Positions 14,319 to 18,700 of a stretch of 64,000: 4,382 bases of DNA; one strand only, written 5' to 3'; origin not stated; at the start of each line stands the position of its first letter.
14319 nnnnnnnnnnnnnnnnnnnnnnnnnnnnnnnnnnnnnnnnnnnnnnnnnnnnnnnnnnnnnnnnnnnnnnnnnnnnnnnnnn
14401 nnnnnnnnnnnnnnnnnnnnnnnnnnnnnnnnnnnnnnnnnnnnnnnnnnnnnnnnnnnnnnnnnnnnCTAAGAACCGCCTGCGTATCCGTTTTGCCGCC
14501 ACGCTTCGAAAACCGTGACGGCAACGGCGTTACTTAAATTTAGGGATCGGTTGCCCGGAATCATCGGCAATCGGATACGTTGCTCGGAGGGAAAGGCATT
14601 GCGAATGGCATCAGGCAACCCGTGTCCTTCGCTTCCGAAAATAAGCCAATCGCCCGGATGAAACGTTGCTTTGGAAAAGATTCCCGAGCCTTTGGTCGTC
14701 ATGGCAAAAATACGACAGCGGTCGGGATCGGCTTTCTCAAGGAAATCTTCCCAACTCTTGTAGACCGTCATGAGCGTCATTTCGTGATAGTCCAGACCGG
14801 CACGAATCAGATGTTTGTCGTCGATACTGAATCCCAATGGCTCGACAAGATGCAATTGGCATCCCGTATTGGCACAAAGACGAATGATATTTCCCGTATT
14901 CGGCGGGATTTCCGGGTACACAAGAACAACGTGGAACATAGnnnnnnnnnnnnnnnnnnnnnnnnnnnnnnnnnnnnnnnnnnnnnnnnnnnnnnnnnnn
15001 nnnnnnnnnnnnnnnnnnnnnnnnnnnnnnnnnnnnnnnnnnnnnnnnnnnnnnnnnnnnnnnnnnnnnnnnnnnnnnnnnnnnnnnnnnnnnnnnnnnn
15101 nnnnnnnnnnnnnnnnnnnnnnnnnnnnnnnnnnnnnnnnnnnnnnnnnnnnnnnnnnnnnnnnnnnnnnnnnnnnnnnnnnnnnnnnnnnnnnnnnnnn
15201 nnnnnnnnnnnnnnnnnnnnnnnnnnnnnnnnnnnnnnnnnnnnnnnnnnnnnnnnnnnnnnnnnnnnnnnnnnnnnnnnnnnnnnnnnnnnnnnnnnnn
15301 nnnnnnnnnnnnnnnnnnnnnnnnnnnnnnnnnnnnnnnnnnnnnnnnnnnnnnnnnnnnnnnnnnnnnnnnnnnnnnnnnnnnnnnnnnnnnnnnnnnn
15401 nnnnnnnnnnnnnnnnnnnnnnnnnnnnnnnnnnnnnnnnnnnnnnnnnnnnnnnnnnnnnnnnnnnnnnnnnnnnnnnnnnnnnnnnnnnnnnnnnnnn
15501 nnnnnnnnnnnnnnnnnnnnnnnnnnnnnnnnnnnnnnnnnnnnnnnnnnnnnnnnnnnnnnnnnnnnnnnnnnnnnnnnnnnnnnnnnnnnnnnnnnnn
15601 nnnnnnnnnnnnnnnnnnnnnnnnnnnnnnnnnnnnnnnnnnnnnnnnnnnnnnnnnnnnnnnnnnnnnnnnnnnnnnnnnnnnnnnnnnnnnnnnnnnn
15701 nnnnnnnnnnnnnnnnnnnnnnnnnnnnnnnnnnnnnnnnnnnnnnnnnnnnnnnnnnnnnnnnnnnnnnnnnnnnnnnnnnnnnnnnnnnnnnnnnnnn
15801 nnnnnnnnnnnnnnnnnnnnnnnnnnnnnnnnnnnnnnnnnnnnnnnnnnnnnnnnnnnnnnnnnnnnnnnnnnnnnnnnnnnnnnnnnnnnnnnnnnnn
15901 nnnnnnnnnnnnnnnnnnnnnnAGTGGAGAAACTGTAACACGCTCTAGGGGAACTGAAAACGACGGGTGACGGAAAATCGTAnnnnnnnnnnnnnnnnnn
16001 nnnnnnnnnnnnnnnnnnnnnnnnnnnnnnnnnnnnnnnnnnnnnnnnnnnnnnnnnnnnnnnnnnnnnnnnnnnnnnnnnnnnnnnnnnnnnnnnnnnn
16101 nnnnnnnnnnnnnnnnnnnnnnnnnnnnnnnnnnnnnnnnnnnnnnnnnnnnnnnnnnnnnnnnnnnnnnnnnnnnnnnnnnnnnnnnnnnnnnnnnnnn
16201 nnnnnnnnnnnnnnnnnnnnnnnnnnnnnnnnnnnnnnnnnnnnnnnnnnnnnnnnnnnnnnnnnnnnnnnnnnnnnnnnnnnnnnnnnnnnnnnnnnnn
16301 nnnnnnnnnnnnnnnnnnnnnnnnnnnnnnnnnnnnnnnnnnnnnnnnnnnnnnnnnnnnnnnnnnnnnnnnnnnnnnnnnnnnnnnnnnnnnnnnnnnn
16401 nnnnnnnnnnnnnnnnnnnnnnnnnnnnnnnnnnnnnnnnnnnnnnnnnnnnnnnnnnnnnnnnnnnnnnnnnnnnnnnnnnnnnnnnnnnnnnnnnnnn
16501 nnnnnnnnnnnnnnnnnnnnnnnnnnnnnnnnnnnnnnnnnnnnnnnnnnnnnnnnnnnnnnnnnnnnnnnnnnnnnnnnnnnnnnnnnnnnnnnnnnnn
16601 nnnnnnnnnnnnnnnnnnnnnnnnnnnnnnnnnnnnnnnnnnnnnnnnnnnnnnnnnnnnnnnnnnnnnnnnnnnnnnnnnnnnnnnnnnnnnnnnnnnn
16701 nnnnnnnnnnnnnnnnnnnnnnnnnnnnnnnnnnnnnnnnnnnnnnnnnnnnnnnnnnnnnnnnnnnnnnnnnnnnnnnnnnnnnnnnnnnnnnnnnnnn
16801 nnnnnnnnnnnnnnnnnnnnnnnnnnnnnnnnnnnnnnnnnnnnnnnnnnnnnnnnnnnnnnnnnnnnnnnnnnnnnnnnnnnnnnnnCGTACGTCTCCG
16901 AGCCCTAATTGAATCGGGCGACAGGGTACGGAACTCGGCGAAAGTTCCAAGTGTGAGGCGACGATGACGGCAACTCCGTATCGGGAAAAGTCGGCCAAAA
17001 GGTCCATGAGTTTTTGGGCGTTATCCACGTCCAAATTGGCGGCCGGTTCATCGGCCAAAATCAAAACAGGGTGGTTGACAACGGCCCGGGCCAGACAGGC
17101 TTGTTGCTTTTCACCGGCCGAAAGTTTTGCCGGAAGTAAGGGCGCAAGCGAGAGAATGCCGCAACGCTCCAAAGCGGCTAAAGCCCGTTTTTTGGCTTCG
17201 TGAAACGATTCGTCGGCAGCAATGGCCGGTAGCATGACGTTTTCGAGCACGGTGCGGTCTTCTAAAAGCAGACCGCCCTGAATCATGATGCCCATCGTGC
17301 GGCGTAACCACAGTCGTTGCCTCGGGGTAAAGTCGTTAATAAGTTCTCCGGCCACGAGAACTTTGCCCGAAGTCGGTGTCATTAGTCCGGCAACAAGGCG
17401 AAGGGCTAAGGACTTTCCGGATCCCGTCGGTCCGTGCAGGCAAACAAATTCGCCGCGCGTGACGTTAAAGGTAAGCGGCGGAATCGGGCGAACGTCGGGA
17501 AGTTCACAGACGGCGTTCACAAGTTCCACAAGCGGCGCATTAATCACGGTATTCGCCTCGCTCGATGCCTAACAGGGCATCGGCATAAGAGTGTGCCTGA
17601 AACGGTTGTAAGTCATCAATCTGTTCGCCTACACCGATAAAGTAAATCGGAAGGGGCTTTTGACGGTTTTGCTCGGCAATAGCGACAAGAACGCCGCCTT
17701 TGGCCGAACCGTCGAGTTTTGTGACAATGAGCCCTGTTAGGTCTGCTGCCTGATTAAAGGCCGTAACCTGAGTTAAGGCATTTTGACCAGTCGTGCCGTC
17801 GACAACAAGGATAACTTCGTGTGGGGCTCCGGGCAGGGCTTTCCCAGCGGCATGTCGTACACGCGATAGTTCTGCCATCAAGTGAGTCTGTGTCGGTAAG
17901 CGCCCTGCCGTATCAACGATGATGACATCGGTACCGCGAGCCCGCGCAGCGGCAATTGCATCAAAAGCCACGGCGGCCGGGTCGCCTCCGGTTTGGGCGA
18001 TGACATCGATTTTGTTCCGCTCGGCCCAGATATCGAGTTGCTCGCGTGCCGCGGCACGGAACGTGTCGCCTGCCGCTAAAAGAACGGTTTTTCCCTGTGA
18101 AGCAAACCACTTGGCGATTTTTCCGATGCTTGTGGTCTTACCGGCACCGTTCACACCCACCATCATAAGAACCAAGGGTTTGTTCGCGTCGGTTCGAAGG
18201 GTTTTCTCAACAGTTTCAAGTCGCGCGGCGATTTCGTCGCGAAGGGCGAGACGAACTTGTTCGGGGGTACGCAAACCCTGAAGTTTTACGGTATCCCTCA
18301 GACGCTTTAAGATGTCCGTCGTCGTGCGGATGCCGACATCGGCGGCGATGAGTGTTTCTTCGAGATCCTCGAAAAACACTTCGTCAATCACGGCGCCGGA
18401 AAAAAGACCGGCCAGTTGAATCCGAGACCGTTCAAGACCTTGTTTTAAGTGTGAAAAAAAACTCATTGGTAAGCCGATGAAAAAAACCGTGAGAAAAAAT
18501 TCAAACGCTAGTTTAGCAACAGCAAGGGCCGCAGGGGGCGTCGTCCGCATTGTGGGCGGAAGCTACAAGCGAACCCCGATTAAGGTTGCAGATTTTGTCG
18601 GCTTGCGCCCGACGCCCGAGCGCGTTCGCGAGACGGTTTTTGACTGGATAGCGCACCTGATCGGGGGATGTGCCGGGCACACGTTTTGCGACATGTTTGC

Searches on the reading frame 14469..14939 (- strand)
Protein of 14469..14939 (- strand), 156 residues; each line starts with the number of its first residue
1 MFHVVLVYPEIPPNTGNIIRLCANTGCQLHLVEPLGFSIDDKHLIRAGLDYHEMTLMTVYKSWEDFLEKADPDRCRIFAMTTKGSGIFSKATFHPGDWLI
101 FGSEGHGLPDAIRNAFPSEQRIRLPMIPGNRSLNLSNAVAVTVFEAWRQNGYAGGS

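Call 12: search_protein_families(library=pfam, proteins=[window:14469-14939:-])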
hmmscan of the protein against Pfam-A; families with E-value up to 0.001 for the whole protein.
window:14469-14939:- (156 aa): 1 family
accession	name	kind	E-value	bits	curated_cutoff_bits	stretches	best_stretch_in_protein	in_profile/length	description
PF00588.24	SpoU_methylase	-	2.4e-32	112.4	29.7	1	2-143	2-141/142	SpoU rRNA Methylase family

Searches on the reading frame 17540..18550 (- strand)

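Call 35: search_protein_families(library=ncbifam, proteins=[window:17540-18550:-])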
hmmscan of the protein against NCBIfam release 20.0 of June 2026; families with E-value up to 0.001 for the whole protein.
window:17540-18550:- (336 aa): 10 families
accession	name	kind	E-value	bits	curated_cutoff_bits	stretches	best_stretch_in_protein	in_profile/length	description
TIGR00064.1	ftsY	equivalog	1.6e-97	326.1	260.7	1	56-327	3-279/279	signal recognition particle-docking protein FtsY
TIGR00959.1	ffh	equivalog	1.2e-62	212.2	473.2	1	60-329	30-296/428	signal recognition particle protein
TIGR01425.1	SRP54_euk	equivalog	2.2e-51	175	576.25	1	45-329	17-296/428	signal recognition particle protein SRP54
TIGR03499.1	FlhF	equivalog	1.9e-19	70.7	174.15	1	56-216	136-286/286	flagellar biosynthesis GTPase FlhF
NF009367.0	PRK12724.1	equivalog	4.2e-13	49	718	1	120-298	218-388/433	flagellar biosynthesis regulator FlhF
NF009366.0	PRK12723.1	equivalog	8.7e-13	48.1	585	1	61-296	112-339/388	flagellar biosynthesis regulator FlhF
NF009368.0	PRK12726.1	equivalog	1.1e-10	41.3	832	1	126-313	207-383/407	flagellar biosynthesis regulator FlhF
NF011310.0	PRK14721.1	equivalog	2.1e-08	33.8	725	1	126-311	192-365/423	flagellar biosynthesis regulator FlhF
NF005230.0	PRK06731.1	equivalog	1.1e-07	31.4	553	1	128-292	89-245/281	flagellar biosynthesis regulator FlhF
NF041546.1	ParA_partition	equivalog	0.00088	18.9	180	0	135-222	10-92/203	ParA family partition ATPase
